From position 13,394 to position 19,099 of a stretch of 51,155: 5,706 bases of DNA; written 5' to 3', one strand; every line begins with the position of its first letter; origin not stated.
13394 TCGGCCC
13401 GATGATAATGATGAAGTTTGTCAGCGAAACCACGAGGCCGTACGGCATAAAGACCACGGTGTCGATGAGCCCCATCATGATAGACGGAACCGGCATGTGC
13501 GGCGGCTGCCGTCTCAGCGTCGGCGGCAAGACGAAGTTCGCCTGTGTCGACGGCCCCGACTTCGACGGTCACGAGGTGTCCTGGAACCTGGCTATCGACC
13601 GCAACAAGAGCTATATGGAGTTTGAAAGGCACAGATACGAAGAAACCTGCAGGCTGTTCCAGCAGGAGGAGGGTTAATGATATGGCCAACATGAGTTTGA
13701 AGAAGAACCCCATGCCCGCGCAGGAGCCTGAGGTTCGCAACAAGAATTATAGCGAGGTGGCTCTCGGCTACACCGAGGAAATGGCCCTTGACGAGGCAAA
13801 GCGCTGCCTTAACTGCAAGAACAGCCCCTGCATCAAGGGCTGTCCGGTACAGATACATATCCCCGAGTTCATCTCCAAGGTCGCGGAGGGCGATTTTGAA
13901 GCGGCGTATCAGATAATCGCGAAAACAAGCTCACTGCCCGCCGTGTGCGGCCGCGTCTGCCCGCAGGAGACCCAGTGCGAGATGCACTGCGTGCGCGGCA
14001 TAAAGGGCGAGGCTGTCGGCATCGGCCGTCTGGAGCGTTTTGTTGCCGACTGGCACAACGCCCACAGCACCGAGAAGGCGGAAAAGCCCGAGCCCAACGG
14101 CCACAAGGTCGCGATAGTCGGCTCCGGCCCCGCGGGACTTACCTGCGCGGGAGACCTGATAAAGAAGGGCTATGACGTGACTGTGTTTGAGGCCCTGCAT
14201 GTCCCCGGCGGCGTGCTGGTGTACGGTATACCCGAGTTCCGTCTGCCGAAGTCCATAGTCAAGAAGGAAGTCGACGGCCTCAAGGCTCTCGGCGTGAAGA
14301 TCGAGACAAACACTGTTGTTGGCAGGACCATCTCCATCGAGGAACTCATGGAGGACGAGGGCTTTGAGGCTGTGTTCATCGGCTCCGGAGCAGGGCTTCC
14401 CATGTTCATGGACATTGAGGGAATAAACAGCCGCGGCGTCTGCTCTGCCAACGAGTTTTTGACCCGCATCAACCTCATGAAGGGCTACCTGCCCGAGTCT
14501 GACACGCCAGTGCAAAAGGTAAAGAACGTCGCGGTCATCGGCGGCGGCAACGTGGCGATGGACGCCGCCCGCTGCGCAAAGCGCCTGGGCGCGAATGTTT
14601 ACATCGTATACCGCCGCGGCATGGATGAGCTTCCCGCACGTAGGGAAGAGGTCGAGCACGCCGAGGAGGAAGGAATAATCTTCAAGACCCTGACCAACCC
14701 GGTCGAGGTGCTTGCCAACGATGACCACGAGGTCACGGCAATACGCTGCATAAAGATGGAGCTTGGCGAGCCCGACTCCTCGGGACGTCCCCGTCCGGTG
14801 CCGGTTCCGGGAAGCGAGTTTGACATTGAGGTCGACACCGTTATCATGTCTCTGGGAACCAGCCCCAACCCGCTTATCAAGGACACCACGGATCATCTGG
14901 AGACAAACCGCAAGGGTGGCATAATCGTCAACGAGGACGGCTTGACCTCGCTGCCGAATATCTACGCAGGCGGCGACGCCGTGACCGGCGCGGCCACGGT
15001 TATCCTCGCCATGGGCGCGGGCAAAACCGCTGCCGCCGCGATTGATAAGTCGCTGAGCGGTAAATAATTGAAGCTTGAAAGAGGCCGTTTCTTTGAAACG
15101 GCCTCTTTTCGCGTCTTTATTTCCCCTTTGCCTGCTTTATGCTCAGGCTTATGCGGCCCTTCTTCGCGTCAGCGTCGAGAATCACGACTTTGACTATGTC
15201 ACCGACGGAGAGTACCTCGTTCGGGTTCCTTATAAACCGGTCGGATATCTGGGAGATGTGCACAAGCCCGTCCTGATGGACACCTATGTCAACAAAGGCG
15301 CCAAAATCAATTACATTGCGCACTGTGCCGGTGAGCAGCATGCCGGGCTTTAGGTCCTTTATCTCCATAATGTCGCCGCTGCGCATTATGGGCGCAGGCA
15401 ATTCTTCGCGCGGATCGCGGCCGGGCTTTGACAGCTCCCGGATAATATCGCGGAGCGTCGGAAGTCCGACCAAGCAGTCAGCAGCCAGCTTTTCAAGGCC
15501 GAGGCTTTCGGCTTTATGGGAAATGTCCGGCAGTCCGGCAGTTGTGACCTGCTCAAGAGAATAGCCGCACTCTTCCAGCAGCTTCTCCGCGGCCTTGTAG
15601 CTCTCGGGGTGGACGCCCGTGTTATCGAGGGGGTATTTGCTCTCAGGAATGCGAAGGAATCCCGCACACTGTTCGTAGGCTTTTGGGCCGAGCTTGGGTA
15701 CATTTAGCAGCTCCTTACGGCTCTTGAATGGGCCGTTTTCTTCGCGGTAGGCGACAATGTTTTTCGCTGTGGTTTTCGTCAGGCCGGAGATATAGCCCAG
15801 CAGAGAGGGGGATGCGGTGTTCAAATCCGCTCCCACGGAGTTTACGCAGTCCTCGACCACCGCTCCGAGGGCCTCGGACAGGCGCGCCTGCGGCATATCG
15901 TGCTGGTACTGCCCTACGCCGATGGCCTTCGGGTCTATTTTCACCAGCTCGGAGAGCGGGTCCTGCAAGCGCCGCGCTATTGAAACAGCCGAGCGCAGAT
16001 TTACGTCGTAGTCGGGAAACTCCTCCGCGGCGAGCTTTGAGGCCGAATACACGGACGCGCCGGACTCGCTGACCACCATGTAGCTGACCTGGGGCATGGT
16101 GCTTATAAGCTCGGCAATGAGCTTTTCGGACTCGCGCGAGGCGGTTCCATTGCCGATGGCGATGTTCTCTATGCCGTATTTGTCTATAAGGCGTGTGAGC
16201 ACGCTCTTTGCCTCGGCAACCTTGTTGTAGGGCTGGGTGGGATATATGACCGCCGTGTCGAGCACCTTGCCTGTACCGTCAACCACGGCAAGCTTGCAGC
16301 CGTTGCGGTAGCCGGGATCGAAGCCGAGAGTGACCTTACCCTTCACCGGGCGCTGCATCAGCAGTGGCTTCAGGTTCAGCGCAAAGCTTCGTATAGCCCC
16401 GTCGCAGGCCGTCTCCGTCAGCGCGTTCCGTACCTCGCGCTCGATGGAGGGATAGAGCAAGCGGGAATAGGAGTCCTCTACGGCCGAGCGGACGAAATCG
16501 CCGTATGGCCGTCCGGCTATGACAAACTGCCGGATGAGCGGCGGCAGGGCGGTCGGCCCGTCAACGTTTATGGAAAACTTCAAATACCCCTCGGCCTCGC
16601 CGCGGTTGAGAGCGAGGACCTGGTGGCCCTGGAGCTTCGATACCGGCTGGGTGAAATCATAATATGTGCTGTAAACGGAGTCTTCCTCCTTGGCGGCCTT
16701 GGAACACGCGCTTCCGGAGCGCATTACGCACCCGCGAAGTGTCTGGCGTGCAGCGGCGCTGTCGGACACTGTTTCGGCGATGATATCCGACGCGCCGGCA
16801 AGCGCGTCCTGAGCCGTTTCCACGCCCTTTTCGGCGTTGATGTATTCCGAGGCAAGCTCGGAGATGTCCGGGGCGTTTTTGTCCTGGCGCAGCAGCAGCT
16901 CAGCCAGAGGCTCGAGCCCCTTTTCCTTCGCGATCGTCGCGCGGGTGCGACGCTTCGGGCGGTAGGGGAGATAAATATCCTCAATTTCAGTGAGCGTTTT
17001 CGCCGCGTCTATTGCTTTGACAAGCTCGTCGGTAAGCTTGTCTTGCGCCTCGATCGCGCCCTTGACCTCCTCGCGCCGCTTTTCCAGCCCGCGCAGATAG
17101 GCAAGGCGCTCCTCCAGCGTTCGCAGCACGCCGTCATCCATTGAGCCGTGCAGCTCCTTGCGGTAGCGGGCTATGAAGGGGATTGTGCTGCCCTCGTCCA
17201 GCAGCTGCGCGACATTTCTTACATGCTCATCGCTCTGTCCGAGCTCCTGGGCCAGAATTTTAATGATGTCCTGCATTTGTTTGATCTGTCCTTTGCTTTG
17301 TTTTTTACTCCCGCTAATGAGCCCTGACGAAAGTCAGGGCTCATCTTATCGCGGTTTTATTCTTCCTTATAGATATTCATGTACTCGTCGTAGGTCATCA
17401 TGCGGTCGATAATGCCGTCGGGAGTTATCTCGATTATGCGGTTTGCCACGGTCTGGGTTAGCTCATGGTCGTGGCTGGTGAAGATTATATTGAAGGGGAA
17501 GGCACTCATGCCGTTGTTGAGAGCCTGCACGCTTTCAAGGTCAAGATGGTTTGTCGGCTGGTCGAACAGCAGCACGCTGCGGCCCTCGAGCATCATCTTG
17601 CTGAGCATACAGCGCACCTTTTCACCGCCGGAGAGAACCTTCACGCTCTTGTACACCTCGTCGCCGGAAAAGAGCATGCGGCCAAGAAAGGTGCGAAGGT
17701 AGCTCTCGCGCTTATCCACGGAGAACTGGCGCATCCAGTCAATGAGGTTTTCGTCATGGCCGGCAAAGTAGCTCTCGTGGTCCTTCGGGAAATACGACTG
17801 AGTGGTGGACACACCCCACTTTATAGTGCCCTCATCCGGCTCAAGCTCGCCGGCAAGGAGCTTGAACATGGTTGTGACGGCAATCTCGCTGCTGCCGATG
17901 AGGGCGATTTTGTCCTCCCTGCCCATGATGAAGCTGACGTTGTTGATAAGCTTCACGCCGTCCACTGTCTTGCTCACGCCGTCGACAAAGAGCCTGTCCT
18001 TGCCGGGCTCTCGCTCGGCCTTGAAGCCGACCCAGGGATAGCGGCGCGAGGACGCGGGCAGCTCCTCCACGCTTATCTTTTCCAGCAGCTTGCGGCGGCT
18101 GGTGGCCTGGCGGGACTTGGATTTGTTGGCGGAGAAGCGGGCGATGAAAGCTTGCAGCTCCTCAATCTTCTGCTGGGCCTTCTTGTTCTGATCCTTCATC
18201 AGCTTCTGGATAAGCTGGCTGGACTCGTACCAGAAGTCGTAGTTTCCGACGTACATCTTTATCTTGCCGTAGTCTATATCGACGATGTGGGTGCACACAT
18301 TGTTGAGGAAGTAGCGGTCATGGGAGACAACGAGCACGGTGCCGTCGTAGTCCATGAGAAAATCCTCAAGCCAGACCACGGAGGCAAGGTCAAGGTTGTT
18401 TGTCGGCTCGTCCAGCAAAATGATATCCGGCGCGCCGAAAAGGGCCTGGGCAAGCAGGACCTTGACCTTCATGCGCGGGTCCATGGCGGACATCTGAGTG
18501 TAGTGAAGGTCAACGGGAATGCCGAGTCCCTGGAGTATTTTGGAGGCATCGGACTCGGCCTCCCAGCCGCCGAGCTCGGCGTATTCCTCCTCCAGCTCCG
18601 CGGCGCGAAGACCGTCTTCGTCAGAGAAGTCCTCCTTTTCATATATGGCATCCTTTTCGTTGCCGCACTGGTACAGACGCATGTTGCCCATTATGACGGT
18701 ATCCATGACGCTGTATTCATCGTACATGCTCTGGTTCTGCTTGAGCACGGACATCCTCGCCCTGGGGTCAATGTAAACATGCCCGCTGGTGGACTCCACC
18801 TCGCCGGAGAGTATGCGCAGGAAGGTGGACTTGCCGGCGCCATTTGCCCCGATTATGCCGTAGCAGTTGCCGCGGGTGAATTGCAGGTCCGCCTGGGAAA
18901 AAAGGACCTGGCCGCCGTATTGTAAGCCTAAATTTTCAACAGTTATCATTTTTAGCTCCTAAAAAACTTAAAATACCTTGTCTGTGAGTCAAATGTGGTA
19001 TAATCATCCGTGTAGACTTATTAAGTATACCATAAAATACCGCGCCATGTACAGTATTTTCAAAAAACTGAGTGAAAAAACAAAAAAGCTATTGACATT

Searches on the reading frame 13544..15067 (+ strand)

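Call 13: search_protein_families(library=pfam, proteins=[window:13544-15067:+])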
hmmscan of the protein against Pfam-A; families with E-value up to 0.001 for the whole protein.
window:13544-15067:+ (507 aa): 16 families
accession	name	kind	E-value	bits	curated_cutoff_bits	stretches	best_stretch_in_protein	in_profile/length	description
PF14691.11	Fer4_20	-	1.6e-44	150.7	25.8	1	65-174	1-111/113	Dihydroprymidine dehydrogenase domain II, 4Fe-4S cluster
PF07992.20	Pyr_redox_2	-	2.3e-35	122.9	26.1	1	188-493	2-291/291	Pyridine nucleotide-disulphide oxidoreductase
PF00070.33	Pyr_redox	-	1.1e-15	58.3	22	2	328-401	1-78/82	Pyridine nucleotide-disulphide oxidoreductase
PF13738.12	Pyr_redox_3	-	3.9e-08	33.3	30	1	326-360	164-198/305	Pyridine nucleotide-disulphide oxidoreductase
PF13450.12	NAD_binding_8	-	1.8e-07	31.8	21.9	1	191-223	1-33/68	NAD(P)-binding Rossmann-like domain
PF01262.27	AlaDh_PNT_C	-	4.5e-07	30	23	1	300-372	3-69/214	Alanine dehydrogenase/PNT, C-terminal domain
PF12831.13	FAD_oxidored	-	6.4e-07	29.4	27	0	189-228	2-41/416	FAD dependent oxidoreductase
PF01266.30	DAO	-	8.2e-06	26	27.9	1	188-222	1-35/353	FAD dependent oxidoreductase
PF01946.23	Thi4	-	9.9e-06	25.4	26.2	1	188-255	19-86/235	Thi4 family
PF00890.30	FAD_binding_2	-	3.2e-05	23.7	20.4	1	189-224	2-37/414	FAD binding domain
PF13241.12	NAD_binding_7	-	5.1e-05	24.2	22.1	0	327-372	8-50/104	Putative NAD(P)-binding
PF03486.20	HI0933_like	-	6.1e-05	23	50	0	188-221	2-35/244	HI0933-like protein Rossmann domain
PF01593.30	Amino_oxidase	-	9.3e-05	22.3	19.8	0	197-223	2-28/443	Flavin containing amine oxidoreductase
PF01494.25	FAD_binding_3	-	0.00013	21.7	22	0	188-218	3-33/349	FAD binding domain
PF03807.23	F420_oxidored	-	0.00027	21.9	21.6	0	329-371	2-45/94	NADP oxidoreductase coenzyme F420-dependent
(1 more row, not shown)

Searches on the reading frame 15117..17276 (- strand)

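Call 74: search_protein_families(library=pfam, proteins=[window:15117-17276:-], max_evalue=0.00001)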
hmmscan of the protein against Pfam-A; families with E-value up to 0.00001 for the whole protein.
window:15117-17276:- (719 aa): 9 families
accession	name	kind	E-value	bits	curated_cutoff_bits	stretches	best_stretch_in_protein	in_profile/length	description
PF16921.10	Tex_YqgF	-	2e-55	187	27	1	314-438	1-126/126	Tex protein YqgF-like domain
PF12836.13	HHH_3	-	5.8e-29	100.4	27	1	478-542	1-65/65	Helix-hairpin-helix motif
PF09371.15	Tex_N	-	8.4e-28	96.3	32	1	3-76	2-75/75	Tex-like protein N-terminal domain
PF22706.1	Tex_central_region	-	1.1e-23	84.6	27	1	139-298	7-178/178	Tex central region-like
PF17674.7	HHH_9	-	5.7e-21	75.6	23.1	1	549-623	2-70/70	HHH domain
PF00575.29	S1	-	2.7e-20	73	22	1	643-714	3-74/74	S1 RNA binding domain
PF14635.12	HHH_7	-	2.9e-09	37.7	27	1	455-544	9-104/104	Helix-hairpin-helix motif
PF23459.1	S1_RRP5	-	6e-09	36.8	27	1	642-712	1-71/72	RRP5 S1 domain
PF14639.11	YqgF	-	7.8e-08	32.7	35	1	332-445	26-147/150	Holliday-junction resolvase-like of SPT6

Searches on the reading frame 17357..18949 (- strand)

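Call 74: search_protein_families(library=pfam, proteins=[window:17357-18949:-], max_evalue=0.00001)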
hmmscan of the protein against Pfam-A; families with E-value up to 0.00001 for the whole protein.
window:17357-18949:- (530 aa): 4 families
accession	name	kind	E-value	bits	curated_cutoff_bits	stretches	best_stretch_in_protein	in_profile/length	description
PF00005.33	ABC_tran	-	3.9e-36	125.1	25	2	19-184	3-137/137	ABC transporter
PF12848.13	ABC_tran_Xtn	-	2.9e-21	75.8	25.9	1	223-299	1-77/85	ABC transporter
PF13304.12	AAA_21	-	5.3e-10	40.3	27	0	30-48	2-20/304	AAA domain, putative AbiEii toxin, Type IV TA system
PF02463.25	SMC_N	-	2.7e-06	27.4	40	0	291-509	135-212/220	RecF/RecN/SMC N terminal domain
